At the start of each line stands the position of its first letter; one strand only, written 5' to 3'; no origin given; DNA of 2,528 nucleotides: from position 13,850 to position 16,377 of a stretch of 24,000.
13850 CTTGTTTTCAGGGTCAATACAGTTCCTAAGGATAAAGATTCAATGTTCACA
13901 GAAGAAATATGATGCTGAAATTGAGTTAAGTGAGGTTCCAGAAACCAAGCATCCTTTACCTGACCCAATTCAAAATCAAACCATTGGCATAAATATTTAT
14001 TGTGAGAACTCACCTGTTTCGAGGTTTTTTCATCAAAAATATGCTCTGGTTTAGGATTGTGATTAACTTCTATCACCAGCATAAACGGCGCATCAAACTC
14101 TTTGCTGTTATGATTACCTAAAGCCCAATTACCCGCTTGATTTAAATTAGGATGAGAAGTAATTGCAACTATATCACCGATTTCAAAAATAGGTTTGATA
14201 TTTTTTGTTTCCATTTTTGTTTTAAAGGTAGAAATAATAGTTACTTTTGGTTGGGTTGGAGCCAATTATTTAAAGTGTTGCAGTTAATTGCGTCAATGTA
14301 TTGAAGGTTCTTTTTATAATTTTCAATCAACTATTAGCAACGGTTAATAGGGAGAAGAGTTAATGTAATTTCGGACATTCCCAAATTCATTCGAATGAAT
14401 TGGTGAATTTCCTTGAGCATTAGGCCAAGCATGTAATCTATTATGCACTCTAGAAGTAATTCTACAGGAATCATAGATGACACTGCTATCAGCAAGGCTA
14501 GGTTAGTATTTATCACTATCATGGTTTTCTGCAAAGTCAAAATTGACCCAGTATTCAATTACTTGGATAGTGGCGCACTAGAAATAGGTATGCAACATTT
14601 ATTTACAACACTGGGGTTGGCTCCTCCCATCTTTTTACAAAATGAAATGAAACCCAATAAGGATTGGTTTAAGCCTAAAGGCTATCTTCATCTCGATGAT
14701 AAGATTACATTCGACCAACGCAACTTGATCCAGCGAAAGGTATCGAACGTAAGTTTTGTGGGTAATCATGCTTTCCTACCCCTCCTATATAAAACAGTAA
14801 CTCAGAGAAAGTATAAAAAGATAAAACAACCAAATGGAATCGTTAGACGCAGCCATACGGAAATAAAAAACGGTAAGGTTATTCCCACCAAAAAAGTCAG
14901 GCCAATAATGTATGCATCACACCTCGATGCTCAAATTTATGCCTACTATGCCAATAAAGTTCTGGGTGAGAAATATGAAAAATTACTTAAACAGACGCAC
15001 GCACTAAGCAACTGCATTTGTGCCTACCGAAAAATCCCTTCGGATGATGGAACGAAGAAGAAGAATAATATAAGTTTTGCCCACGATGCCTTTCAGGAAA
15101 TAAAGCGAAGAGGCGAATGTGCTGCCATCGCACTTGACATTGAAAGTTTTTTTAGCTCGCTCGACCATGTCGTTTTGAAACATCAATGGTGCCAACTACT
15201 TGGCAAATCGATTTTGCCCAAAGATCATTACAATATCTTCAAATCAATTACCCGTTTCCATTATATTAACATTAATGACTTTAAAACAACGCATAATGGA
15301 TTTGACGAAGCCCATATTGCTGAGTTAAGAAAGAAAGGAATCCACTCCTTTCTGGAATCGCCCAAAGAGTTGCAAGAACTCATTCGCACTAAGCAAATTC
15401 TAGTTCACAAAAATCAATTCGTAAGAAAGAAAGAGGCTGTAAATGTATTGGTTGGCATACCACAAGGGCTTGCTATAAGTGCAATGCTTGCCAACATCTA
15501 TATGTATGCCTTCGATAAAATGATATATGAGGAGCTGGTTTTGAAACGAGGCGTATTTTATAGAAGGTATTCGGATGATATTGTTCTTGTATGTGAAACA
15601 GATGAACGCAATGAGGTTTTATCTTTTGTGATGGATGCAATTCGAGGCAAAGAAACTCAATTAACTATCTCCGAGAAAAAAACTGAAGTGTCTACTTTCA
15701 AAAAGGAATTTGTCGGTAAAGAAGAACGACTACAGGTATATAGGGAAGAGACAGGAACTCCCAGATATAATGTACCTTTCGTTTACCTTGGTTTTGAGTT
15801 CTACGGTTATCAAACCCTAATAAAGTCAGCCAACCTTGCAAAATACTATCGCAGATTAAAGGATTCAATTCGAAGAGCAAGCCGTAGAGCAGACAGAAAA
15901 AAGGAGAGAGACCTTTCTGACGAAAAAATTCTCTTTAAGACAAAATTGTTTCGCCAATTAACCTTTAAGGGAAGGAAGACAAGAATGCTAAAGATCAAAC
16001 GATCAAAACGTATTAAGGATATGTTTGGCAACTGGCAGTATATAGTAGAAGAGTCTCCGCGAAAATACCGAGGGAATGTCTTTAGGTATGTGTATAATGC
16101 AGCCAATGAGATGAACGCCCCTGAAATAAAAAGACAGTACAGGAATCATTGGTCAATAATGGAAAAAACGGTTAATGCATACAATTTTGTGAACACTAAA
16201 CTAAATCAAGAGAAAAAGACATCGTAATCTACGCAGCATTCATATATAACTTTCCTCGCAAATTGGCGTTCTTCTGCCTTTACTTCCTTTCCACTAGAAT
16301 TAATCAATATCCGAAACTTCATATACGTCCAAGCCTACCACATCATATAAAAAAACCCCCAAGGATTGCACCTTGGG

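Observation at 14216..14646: A predicted promoter lies 190-335+ nt upstream of the RT coding start, implying a long leader or ncRNA like the template RNAs of other RT systems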

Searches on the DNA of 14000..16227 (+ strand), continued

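Call 80: search_with_rna_model(model_id=R2, sources=[window, L001, L002, L003, L004, L057, L064, L082, L161, L162, L163, L164, L165, L166, L167, L005, L006, L007, L010, L011, L012, L018, L020, L023, L024, L028, L030, L031, L032, L033, L040, L041, L042, L043, L044, L045, L047, L049, L050, L053, L054, L056, L059, L062, L063, L067, L074, L077, L079, L080, L083, L084, L086, L091, L093, L097, L100, L105, L108, L110, L111, L112, L113, L114, L116, L122, L125, L128, L133, L134, L142, L145, L152, L155], max_evalue=0.01, make_alignment=true)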
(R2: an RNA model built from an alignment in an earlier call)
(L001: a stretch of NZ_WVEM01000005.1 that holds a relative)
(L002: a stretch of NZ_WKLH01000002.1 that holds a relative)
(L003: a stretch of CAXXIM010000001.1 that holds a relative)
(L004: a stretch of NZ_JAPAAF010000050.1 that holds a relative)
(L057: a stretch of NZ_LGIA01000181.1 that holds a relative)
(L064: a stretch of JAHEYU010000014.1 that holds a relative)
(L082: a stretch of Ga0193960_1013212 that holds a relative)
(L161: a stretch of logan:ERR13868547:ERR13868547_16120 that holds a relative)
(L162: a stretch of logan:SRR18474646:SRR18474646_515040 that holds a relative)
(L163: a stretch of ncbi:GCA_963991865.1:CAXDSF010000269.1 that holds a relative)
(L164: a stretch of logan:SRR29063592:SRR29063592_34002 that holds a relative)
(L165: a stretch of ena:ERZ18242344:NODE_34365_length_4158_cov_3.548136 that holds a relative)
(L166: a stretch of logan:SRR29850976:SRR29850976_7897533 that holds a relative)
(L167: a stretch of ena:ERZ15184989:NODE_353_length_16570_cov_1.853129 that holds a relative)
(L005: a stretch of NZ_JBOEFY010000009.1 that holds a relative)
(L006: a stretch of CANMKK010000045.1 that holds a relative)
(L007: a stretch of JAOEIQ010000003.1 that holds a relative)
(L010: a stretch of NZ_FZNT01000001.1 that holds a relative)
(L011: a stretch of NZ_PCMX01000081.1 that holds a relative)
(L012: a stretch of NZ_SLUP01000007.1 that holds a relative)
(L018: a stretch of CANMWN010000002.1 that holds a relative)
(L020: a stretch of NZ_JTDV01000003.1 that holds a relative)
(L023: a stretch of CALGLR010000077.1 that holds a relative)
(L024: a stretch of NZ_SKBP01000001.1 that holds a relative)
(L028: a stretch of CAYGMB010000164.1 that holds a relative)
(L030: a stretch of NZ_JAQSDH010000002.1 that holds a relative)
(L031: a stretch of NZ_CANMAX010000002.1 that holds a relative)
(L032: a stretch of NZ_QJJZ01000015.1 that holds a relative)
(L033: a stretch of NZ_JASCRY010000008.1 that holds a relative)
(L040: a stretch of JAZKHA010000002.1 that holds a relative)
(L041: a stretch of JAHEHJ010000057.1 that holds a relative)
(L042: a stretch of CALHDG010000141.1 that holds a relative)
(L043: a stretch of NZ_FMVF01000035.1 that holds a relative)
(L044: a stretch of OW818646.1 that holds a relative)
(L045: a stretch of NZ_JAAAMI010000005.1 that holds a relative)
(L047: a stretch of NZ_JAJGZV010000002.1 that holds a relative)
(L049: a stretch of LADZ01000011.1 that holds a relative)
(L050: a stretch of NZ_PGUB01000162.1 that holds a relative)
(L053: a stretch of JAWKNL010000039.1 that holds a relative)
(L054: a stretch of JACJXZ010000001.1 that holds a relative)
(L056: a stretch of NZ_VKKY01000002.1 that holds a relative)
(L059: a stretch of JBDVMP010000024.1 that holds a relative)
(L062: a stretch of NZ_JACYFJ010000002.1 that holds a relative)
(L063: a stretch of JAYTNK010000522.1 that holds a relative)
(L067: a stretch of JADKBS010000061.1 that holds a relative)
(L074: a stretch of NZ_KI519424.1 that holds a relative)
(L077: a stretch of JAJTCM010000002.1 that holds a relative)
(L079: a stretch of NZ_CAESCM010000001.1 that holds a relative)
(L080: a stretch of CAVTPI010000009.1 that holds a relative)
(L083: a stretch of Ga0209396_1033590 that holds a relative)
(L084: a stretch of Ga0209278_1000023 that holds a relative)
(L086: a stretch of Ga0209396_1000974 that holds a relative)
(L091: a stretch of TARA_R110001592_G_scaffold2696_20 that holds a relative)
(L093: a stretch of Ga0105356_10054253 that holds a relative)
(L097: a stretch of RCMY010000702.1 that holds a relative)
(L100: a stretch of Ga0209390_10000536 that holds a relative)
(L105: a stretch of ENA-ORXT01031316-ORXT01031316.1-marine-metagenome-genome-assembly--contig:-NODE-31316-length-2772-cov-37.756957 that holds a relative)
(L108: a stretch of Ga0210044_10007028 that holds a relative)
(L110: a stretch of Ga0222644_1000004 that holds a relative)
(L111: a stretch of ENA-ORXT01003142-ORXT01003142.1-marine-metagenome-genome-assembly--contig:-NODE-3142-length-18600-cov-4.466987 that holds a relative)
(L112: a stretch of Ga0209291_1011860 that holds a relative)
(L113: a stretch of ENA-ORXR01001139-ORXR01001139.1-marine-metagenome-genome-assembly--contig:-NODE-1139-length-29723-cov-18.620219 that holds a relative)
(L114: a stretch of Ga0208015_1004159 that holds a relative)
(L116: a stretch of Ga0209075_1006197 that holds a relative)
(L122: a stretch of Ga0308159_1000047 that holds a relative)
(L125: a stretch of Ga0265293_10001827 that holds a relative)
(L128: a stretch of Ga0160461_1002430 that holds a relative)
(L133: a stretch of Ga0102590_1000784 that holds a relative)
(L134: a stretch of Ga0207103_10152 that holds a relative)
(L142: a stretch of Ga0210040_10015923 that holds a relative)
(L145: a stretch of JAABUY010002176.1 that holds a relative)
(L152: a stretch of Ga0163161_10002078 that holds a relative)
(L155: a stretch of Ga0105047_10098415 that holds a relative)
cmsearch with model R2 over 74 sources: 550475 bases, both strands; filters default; matches with E-value up to 0.01: 15.
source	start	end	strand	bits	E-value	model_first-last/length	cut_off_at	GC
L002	3591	3719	+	108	2.9e-23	1-129/129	no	0.33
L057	3610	3728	+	105.7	1e-22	1-129/129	no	0.31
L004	3599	3730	+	104.7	1.8e-22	1-129/129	no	0.35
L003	3595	3719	+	102.7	5.5e-22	1-129/129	no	0.34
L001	3610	3730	+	98.3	6.5e-21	1-129/129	no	0.36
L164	1364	1489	+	94.2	6.3e-20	1-129/129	no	0.39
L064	3597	3721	+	90.3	5.5e-19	1-129/129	no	0.35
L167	1800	1924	+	90.2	5.6e-19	1-129/129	no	0.36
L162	1429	1560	+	89.4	8.9e-19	1-129/129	no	0.38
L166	1905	2036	+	86.4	4.6e-18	1-129/129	no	0.39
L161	1356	1474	+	85.4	8.2e-18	1-129/129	no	0.37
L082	781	899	+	79.8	1.8e-16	1-129/129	no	0.33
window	14241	14372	+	77.2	7.8e-16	1-129/129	no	0.31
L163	1843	1949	+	70.6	2.9e-14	1-129/129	no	0.38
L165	1625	1756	+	69.5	5.6e-14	1-129/129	no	0.39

Alignment A7: 15 matches aligned to the model, 140 columns, each read 5' to 3' on its own strand. Consensus structure (alignment columns), stored with it:
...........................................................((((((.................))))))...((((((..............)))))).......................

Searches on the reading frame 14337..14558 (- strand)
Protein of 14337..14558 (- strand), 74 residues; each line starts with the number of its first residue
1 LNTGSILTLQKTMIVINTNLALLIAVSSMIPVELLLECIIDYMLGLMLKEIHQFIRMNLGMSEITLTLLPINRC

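Call 85: search_protein_families(library=ncbifam, proteins=[window:14337-14558:-], max_evalue=0.01)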
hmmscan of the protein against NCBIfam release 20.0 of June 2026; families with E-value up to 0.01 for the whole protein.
window:14337-14558:- (74 aa): 0 families
